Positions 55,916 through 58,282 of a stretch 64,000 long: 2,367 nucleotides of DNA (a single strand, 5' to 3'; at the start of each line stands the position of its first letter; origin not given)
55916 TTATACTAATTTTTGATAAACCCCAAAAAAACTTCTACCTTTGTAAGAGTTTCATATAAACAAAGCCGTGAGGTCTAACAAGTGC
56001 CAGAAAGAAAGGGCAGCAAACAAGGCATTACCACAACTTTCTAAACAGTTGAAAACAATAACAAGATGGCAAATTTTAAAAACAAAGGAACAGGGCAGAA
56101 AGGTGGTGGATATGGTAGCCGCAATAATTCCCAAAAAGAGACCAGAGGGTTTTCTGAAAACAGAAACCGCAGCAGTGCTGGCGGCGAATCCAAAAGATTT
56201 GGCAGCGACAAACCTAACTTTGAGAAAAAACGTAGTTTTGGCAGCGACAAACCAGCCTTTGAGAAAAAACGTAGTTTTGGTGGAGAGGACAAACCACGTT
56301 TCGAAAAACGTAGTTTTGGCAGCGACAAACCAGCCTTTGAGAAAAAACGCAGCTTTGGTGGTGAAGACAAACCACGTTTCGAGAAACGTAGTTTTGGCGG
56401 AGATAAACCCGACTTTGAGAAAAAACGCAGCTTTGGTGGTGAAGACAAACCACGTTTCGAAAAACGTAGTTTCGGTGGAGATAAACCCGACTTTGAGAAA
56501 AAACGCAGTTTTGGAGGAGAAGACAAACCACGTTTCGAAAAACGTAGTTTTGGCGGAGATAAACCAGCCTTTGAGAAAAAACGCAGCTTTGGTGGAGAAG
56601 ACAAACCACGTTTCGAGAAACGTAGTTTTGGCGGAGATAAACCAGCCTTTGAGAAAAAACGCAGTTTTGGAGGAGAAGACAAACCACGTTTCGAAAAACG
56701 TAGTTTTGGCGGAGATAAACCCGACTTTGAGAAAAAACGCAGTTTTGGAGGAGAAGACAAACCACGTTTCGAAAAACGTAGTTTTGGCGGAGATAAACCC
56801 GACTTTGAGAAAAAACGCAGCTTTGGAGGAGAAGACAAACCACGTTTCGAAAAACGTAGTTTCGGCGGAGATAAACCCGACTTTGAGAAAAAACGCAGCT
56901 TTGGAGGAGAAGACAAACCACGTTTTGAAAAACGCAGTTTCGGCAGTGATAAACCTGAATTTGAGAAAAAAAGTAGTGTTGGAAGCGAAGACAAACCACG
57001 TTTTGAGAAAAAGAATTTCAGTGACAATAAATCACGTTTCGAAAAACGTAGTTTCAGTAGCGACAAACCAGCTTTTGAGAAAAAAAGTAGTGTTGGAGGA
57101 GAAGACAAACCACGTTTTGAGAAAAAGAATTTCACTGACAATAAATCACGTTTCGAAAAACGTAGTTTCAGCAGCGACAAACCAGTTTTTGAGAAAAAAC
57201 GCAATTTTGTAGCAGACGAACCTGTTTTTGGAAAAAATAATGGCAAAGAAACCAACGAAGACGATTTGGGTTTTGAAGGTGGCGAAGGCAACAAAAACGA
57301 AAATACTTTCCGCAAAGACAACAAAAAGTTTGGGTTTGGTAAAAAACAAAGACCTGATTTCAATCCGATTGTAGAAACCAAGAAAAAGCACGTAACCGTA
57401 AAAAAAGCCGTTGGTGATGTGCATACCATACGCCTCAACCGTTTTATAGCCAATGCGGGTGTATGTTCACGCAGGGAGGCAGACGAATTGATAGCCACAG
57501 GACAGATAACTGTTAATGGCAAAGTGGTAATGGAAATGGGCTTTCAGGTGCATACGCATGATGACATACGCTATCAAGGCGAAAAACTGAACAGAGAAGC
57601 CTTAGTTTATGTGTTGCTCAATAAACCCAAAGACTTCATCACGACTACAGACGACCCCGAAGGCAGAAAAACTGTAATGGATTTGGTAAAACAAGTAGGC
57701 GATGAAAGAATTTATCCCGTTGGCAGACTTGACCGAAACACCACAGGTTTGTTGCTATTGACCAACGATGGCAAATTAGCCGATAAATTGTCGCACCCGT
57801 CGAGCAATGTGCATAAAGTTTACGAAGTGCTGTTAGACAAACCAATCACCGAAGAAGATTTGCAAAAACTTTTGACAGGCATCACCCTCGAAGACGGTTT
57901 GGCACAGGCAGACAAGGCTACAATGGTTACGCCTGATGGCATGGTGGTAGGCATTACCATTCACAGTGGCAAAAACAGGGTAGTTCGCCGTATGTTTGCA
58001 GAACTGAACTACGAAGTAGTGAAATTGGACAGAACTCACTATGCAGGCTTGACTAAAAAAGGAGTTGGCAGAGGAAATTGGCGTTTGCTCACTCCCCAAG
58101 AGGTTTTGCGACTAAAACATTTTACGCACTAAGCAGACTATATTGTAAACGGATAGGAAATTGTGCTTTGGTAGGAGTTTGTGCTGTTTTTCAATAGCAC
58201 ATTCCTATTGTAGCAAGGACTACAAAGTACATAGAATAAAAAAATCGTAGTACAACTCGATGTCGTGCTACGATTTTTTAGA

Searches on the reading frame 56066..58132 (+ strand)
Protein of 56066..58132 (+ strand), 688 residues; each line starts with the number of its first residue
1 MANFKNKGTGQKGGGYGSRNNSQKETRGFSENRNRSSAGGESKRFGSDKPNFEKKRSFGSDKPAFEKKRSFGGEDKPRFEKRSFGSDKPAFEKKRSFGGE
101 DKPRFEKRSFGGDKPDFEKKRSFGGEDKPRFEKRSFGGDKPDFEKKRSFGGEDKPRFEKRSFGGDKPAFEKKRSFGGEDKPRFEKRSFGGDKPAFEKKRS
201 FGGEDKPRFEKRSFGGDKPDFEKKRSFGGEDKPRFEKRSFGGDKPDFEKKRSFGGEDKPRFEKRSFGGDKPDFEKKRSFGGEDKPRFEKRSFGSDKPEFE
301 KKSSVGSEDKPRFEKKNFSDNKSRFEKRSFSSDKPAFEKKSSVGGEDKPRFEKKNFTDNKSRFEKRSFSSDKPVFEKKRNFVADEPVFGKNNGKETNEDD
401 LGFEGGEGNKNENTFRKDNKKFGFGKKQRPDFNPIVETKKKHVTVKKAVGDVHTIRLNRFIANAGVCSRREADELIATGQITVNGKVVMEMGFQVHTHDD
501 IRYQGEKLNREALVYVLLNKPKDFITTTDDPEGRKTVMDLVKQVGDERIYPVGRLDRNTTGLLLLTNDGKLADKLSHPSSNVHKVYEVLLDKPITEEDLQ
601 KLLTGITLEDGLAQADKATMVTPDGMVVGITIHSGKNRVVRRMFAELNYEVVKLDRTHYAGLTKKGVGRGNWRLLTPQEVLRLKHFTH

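Call 61: search_protein_families(library=pfam, proteins=[window:56066-58132:+], max_evalue=0.01)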
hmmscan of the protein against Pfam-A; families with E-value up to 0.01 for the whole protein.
window:56066-58132:+ (688 aa): 3 families
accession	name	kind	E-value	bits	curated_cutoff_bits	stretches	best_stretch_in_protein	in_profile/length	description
PF00849.27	PseudoU_synth_2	-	5.1e-22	79.2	26.8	1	515-645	2-151/152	RNA pseudouridylate synthase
PF01479.30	S4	-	1.3e-09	38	22.8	1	456-501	2-48/48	S4 domain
PF22421.1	SYY_C-terminal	-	0.0025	18.1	27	1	455-502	19-67/83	Tyrosine--tRNA ligase SYY-like C-terminal domain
